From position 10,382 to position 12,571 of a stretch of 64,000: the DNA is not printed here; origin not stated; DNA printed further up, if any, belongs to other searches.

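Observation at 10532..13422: Intact but orphan tssF-tssG (T6SS baseplate wedge) pair attached to the end of a late-flagellar gene string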

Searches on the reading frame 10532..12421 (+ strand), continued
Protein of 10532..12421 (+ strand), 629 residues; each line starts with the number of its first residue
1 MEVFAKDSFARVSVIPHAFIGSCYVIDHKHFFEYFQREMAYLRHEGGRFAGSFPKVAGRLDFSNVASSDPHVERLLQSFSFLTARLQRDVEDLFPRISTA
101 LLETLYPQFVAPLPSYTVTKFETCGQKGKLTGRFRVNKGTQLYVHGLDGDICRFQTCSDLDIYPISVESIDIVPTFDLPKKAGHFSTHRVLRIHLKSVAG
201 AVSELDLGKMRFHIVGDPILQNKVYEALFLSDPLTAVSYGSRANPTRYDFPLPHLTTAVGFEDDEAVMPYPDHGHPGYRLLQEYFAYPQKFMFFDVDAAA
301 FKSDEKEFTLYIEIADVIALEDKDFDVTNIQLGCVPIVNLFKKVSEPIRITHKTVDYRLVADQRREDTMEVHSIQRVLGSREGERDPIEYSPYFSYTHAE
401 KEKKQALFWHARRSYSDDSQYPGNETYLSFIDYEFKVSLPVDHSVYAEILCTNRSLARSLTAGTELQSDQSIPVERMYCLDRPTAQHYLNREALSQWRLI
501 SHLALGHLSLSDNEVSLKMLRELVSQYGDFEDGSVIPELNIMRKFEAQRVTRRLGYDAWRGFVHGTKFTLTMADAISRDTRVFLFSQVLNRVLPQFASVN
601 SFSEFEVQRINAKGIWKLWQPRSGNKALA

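Call 26: find_related_loci(query=window:10604-12421:+, collection=genome_contigs, flank=10000)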
Query window:10604-12421:+ (605 aa) in genome_contigs; peptide patterns used: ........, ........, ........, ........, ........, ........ (x = any residue, [..] = any of these).
57 stretches matched a pattern; 5 encode a relative of the query (tblastn E <= 1e-3); 5 distinct loci.
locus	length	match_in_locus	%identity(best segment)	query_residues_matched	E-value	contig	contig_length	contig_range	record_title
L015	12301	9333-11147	94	1-605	0e+0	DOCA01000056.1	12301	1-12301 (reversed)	MAG TPA_asm: Holosporales bacterium isolate UBA9215 contig_125114, whole genome shotgun sequence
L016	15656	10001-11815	90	1-605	0e+0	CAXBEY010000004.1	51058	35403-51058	MAG TPA_asm: uncultured Alphaproteobacteria bacterium isolate ERR2762125_concoct_1 genome assembly, contig: ERZ3421902.3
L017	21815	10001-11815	74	1-605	0e+0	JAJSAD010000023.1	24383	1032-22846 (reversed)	MAG: Alphaproteobacteria bacterium isolate Dive96_bin4.281 k141_830152, whole genome shotgun sequence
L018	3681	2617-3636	33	7-353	4e-55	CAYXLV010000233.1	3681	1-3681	MAG TPA_asm: uncultured Coxiellaceae bacterium isolate binchicken_co237_13 genome assembly, contig: NODE_16216_length_36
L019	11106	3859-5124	22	10-461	2e-26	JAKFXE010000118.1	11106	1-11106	MAG: Coxiellaceae bacterium isolate ND2_Bin_21 ND2_0000716, whole genome shotgun sequence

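Call 30: search_protein_families(library=ncbifam, proteins=[window:10604-12421:+], max_evalue=0.01)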
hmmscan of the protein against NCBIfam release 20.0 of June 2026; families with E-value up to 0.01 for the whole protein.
window:10604-12421:+ (605 aa): 2 families
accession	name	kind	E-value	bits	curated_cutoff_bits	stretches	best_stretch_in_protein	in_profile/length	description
TIGR03359.1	VI_chp_6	equivalog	2.5e-160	535.3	260.3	1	8-604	2-599/600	type VI secretion system baseplate subunit TssF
NF041246.1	T6SS_IglH_TssF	exception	0.00033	19.6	75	0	50-99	2-51/464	type VI secretion system baseplate subunit TssF/IglH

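Call 32: list_cluster_members(proteins=[P0003, P0006, P0017, P0020, P0025, P0045, P0047, P0052, P0060, P0065])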
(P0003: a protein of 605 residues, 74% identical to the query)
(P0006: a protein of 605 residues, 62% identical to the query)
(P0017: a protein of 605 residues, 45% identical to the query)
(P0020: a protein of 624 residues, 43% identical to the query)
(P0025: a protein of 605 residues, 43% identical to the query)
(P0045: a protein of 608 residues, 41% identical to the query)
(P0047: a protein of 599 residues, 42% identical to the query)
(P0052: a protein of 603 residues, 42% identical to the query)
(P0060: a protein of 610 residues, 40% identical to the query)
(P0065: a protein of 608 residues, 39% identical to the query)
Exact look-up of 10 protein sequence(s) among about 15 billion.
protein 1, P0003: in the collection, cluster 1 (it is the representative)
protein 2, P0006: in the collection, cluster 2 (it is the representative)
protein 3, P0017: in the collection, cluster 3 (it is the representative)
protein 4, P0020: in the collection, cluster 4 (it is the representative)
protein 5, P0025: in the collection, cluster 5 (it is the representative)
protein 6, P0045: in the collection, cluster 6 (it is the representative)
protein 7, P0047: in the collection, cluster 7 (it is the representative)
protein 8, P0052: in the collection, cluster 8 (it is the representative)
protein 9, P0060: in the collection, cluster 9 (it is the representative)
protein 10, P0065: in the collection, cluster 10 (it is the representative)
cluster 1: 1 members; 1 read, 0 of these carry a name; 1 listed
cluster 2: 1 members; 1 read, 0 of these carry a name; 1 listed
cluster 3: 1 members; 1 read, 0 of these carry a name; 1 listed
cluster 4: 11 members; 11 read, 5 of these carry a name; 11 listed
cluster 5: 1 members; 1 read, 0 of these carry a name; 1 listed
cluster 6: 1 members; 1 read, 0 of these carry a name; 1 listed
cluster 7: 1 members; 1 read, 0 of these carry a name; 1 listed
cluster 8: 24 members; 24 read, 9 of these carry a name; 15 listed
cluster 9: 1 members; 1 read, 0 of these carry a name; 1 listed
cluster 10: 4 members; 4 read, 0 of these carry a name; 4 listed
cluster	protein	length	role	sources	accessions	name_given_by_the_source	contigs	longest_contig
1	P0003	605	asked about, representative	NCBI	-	-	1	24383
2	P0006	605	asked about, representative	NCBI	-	-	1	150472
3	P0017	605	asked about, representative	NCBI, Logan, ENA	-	-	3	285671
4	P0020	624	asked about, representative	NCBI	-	-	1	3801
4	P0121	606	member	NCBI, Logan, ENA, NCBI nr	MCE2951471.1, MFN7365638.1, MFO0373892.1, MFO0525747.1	MAG: type VI secretion system baseplate subunit TssF [Alphaproteobacteria bacterium] | type VI secretion system baseplate subunit TssF [Alphaproteobacteria bacterium]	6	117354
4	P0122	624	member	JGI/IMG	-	type VI secretion system protein ImpG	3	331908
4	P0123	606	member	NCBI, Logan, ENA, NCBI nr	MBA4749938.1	MAG: type VI secretion system baseplate subunit TssF [Alphaproteobacteria bacterium] | type VI secretion system baseplate subunit TssF [Alphaproteobacteria bacterium]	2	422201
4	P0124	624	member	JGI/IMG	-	type VI secretion system protein ImpG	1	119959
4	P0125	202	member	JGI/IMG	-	type VI secretion system protein ImpG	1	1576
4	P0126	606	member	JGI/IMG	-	-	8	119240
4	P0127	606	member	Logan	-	-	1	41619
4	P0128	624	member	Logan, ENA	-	-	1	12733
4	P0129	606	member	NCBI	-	-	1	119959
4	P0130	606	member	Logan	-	-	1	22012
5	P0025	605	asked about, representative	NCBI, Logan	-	-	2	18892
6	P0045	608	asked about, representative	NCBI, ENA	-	-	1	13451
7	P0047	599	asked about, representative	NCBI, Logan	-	-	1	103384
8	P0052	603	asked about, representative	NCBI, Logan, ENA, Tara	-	strand:- start:41235 stop:43046 length:1812 start_codon:yes stop_codon:yes ...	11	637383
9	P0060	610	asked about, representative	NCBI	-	-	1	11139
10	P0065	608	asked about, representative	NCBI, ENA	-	-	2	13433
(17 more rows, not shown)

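Call 34: find_encoding_contigs(protein=P0017, flank=10000, max_places=1)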
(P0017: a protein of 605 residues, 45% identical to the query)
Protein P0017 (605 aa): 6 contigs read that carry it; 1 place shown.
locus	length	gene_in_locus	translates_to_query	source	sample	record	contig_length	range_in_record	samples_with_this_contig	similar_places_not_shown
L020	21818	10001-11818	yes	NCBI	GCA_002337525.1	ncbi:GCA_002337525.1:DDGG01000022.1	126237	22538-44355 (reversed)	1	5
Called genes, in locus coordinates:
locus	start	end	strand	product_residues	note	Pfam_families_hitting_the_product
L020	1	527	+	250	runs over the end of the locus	-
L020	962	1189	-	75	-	PF01197:Ribosomal_L31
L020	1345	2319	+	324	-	PF13407:Peripla_BP_4 (faint), PF04392:ABC_sub_bind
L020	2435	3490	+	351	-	PF13439:Glyco_transf_4 (weak), PF00534:Glycos_transf_1, PF13692:Glyco_trans_1_4, PF13524:Glyco_trans_1_2 (weak)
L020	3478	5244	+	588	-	PF13522:GATase_6, PF13537:GATase_7, PF00733:Asn_synthase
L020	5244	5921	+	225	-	PF01135:PCMT (weak), PF01596:Methyltransf_3, PF13578:Methyltransf_24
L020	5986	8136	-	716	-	PF01966:HD, PF13328:HD_4, PF04607:RelA_SpoT, PF02824:TGS, PF19296:RelA_AH, PF28438:RelA_RIS, PF13291:ACT_4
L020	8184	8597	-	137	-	PF01192:RNA_pol_Rpb6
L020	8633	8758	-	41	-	PF00444:Ribosomal_L36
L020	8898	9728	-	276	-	-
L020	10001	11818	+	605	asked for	PF05947:T6SS_TssF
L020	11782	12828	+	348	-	PF06996:T6SS_TssG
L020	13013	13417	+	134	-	-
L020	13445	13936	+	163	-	-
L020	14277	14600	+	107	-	PF00085:Thioredoxin, PF08534:Redoxin (faint), PF13728:TraF (weak), PF14595:Thioredoxin_9 (weak), PF13098:Thioredoxin_2, PF13905:Thioredoxin_8 (faint)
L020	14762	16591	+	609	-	PF07167:PhaC_N, PF00561:Abhydrolase_1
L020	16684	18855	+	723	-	PF02743:dCache_1, PF22673:MCP-like_PDC_1 (weak), PF00512:HisKA (weak), PF02518:HATPase_c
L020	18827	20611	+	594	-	PF01321:Creatinase_N, PF16189:Creatinase_N_2, PF00557:Peptidase_M24, PF16188:Peptidase_M24_C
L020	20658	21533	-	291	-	PF03331:LpxC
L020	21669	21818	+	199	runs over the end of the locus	-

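Call 41: search_dna_similar(query=window:10604-12421:+, collection=plasmids, mode=protein, max_rows=12)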
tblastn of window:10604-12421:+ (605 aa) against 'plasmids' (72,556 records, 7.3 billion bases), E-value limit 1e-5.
Records with a match: 580; places in all: 629; records where one place covers at least 80% of the query: 570.
Best place of each record, by identity: <60% 580.
By first word of the organism name: Ralstonia 126; Rhizobium 94; Escherichia 78; Campylobacter 38; Burkholderia 25; Leisingera 18; Vibrio 15; Rahnella 12; Pantoea 12; Cronobacter 12; and 57 more.
By predicted mobility (MOB-suite, as given by PLSDB): non-mobilizable 280; conjugative 161; mobilizable 139.
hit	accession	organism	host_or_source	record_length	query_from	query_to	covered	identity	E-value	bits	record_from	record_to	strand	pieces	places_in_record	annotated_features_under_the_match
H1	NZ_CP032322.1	Azospirillum argentinense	soil sample,Agricultural field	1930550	7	604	99%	34.9%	8e-111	372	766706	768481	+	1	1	record has no annotation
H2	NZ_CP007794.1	Azospirillum argentinense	Triticum aestivum L.,Root,wheat ...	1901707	7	604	99%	34.8%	6e-113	379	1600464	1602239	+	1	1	record has no annotation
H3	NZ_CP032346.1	Azospirillum brasilense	soil sample,Agricultural field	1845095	7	604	99%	34.8%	1e-112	377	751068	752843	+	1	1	record has no annotation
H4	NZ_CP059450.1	Azospirillum brasilense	Prokaryotes,soil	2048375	7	604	99%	34.8%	1e-110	372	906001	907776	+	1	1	none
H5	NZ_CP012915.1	Azospirillum brasilense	Digitaria eriantha,microbe,root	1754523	7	604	99%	34.8%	3e-110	371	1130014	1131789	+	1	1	none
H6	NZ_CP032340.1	Azospirillum brasilense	soil sample,Agricultural field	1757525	7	604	99%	34.8%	3e-110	371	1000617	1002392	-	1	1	none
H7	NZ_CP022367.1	Azospirillum sp. TSH58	single cell,paddy soils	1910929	7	604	99%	34.6%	7e-110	370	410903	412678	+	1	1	record has no annotation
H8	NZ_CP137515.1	Pseudomonas aeruginosa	Homo sapiens,Bacterial culture sample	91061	7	601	98%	34.7%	7e-101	343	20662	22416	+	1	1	tssF: type VI secretion system baseplate subunit TssF | tssG: type VI secretion system baseplate subunit TssG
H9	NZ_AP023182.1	Paraburkholderia sp. PGU19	Physopelta gutta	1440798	7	604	99%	34.3%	5e-99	338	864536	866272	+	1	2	record has no annotation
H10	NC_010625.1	Paraburkholderia phymatum STM815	-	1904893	7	604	99%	33.9%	1e-97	334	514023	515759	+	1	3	record has no annotation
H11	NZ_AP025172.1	Cupriavidus sp. P-10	-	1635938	7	604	99%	33.3%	4e-93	321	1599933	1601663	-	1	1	none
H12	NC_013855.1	Azospirillum sp. B510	-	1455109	7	602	99%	33.3%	7e-110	369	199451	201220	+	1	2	record has no annotation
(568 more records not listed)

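Call 42: get_annotated_region(hit=H8, flank=14000)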
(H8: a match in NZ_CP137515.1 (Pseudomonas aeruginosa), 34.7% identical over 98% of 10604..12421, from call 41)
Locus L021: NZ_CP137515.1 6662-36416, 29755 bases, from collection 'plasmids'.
description: Pseudomonas aeruginosa strain HPA0170 plasmid pHPA0170-2, complete sequence
organism: Pseudomonas aeruginosa (NCBI taxid 287)
taxonomy: Bacteria; Pseudomonadota; Gammaproteobacteria; Pseudomonadales; Pseudomonadaceae; Pseudomonas; Pseudomonas aeruginosa
host: -; source: Homo sapiens,Bacterial culture sample; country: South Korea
typing (MOB-suite, as given by PLSDB): non-mobilizable
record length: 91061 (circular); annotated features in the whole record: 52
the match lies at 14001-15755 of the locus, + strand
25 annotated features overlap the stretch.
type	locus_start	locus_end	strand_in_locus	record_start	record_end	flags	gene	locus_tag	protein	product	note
CDS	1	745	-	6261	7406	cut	ssuD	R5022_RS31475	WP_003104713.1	FMNH2-dependent alkanesulfonate monooxygenase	GO:0006790 - sulfur compound metabolic process [Evidence IEA]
CDS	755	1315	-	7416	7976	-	msuE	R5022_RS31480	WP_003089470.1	FMN reductase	-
CDS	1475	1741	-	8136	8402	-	-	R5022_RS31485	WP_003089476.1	hypothetical protein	-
CDS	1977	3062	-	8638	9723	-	-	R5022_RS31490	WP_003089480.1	sigma-54-dependent transcriptional regulator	-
CDS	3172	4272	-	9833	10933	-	tssA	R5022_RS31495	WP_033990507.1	type VI secretion system protein TssA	-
CDS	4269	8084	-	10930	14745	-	-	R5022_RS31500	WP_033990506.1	type VI secretion system membrane subunit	-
CDS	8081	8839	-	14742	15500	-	-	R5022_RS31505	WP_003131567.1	DotU/TssL family secretion system protein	-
CDS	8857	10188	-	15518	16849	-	tssK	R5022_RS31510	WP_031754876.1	type VI secretion system baseplate subunit TssK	GO:0033103 - protein secretion by the type VI secretion system [Evidence IEA]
CDS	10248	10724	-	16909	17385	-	-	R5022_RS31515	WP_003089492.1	hypothetical protein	-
CDS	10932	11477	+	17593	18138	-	tssB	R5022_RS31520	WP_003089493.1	type VI secretion system contractile sheath small subunit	GO:0033103 - protein secretion by the type VI secretion system [Evidence IEA]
CDS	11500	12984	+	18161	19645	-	tssC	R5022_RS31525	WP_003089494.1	type VI secretion system contractile sheath large subunit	GO:0033103 - protein secretion by the type VI secretion system [Evidence IEA]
CDS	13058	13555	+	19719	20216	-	-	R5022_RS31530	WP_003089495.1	Hcp family type VI secretion system effector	-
CDS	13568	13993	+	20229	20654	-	tssE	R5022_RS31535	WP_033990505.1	type VI secretion system baseplate subunit TssE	GO:0033103 - protein secretion by the type VI secretion system [Evidence IEA]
CDS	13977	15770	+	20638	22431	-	tssF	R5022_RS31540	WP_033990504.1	type VI secretion system baseplate subunit TssF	GO:0033103 - protein secretion by the type VI secretion system [Evidence IEA]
CDS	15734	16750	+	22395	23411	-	tssG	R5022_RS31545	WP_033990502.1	type VI secretion system baseplate subunit TssG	GO:0033103 - protein secretion by the type VI secretion system [Evidence IEA]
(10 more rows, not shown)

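Call 44: find_encoding_contigs(protein=P0052, flank=10000, max_places=1)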
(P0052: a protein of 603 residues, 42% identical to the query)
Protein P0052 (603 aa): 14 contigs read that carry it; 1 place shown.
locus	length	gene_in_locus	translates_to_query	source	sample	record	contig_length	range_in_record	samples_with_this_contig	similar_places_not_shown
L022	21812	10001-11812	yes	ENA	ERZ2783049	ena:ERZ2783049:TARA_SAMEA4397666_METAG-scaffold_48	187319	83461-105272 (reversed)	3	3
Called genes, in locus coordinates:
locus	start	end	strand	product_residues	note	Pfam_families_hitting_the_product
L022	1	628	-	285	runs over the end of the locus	PF00005:ABC_tran, PF13304:AAA_21 (faint)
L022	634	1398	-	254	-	PF00528:BPD_transp_1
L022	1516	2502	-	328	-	PF13379:NMT1_2, PF09084:NMT1, PF12974:Phosphonate-bd, PF16868:NMT1_3 (faint)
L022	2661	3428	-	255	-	PF08279:HTH_11 (weak), PF09339:HTH_IclR, PF12802:MarR_2, PF13412:HTH_24 (weak), PF01614:IclR_C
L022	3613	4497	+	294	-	PF00892:EamA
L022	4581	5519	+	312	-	-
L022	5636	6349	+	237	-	PF12118:SprA-related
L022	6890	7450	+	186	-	PF05591:T6SS_VipA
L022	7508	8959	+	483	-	PF05943:VipB, PF18945:VipB_2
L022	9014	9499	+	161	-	PF05638:T6SS_HCP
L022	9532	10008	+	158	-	PF04965:GPW_gp25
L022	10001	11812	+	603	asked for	PF05947:T6SS_TssF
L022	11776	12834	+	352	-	-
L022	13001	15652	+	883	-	PF02861:Clp_N (weak), PF13191:AAA_16, PF00004:AAA, PF17871:AAA_lid_9, PF00004:AAA, PF07724:AAA_2, PF07728:AAA_5, PF10431:ClpB_D2-small, +4 more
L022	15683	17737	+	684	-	PF05954:Phage_GPD, PF04717:Phage_base_V, PF22178:Gp5_trimer_C, PF06715:Gp5_C (faint)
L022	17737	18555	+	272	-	-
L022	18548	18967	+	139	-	PF05099:TerB (weak)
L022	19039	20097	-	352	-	PF08242:Methyltransf_12 (faint), PF13489:Methyltransf_23, PF13649:Methyltransf_25 (weak), PF13847:Methyltransf_31 (faint), PF08241:Methyltransf_11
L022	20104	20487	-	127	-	PF05488:PAAR_motif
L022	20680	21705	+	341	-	PF05036:SPOR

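Call 45: find_homologous_proteins(query=L022:7508-8959:+, max_evalue=1e-30)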
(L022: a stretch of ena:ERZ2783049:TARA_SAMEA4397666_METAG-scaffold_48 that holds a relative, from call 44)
Query L022:7508-8959:+ (483 aa): 8000 proteins with E <= 1e-30 among 8000 candidates; the best 120 are listed.
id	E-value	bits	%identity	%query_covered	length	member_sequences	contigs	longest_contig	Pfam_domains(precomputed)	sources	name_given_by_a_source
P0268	0.0e+0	1041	94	100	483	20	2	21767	PF18945.6,PF05943.18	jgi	jgi:type VI secretion system protein ImpC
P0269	2.8e-254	862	78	100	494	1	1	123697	PF18945.6,PF05943.18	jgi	jgi:type VI secretion system protein ImpC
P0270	1.3e-250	850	76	99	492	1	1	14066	PF18945.6,PF05943.18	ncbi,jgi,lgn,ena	-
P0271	2.7e-250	849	75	100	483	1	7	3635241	PF18945.6,PF05943.18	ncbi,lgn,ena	ncbi:MAG: type VI secretion system contractile sheath large subunit [Alphaproteobacteria bacterium]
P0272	9.2e-250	847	74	100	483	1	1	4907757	PF18945.6,PF05943.18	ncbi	-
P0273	9.2e-250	847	74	100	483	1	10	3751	PF18945.6,PF05943.18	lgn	-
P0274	2.4e-249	846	74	100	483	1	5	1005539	PF18945.6,PF05943.18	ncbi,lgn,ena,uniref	ncbi:type VI secretion system contractile sheath large subunit [Pacificispira sp.]|uniref:type VI se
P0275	3.6e-249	845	75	100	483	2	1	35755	PF18945.6,PF05943.18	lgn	-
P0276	4.4e-249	845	74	100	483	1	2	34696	PF18945.6,PF05943.18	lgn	-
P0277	4.4e-249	845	74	100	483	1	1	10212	PF18945.6,PF05943.18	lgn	-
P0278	4.5e-249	845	76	98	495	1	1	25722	PF18945.6,PF05943.18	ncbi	ncbi:MAG TPA: type VI secretion system contractile sheath large subunit [Thermoanaerobaculia bacteri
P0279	5.7e-249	845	76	99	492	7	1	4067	PF18945.6,PF05943.18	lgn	-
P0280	6.5e-249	844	76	99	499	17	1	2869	PF18945.6,PF05943.18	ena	-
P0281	8.2e-249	844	75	99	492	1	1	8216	PF18945.6,PF05943.18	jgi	-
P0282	8.7e-249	844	74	100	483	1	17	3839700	PF18945.6,PF05943.18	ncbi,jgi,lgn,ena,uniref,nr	ncbi:MAG: type VI secretion system contractile sheath large subunit [Alphaproteobacteria bacterium]|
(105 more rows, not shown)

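Call 53: search_solved_structures(query=window:10604-12421:+, max_evalue=0.001)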
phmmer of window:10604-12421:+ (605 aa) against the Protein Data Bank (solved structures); distinct sequences matched with E-value up to 0.001: 1.
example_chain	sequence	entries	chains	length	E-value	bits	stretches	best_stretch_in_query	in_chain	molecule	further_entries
6giy_A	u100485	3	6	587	3.2e-39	138.2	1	9-583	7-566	TssF | Putative type VI secretion protein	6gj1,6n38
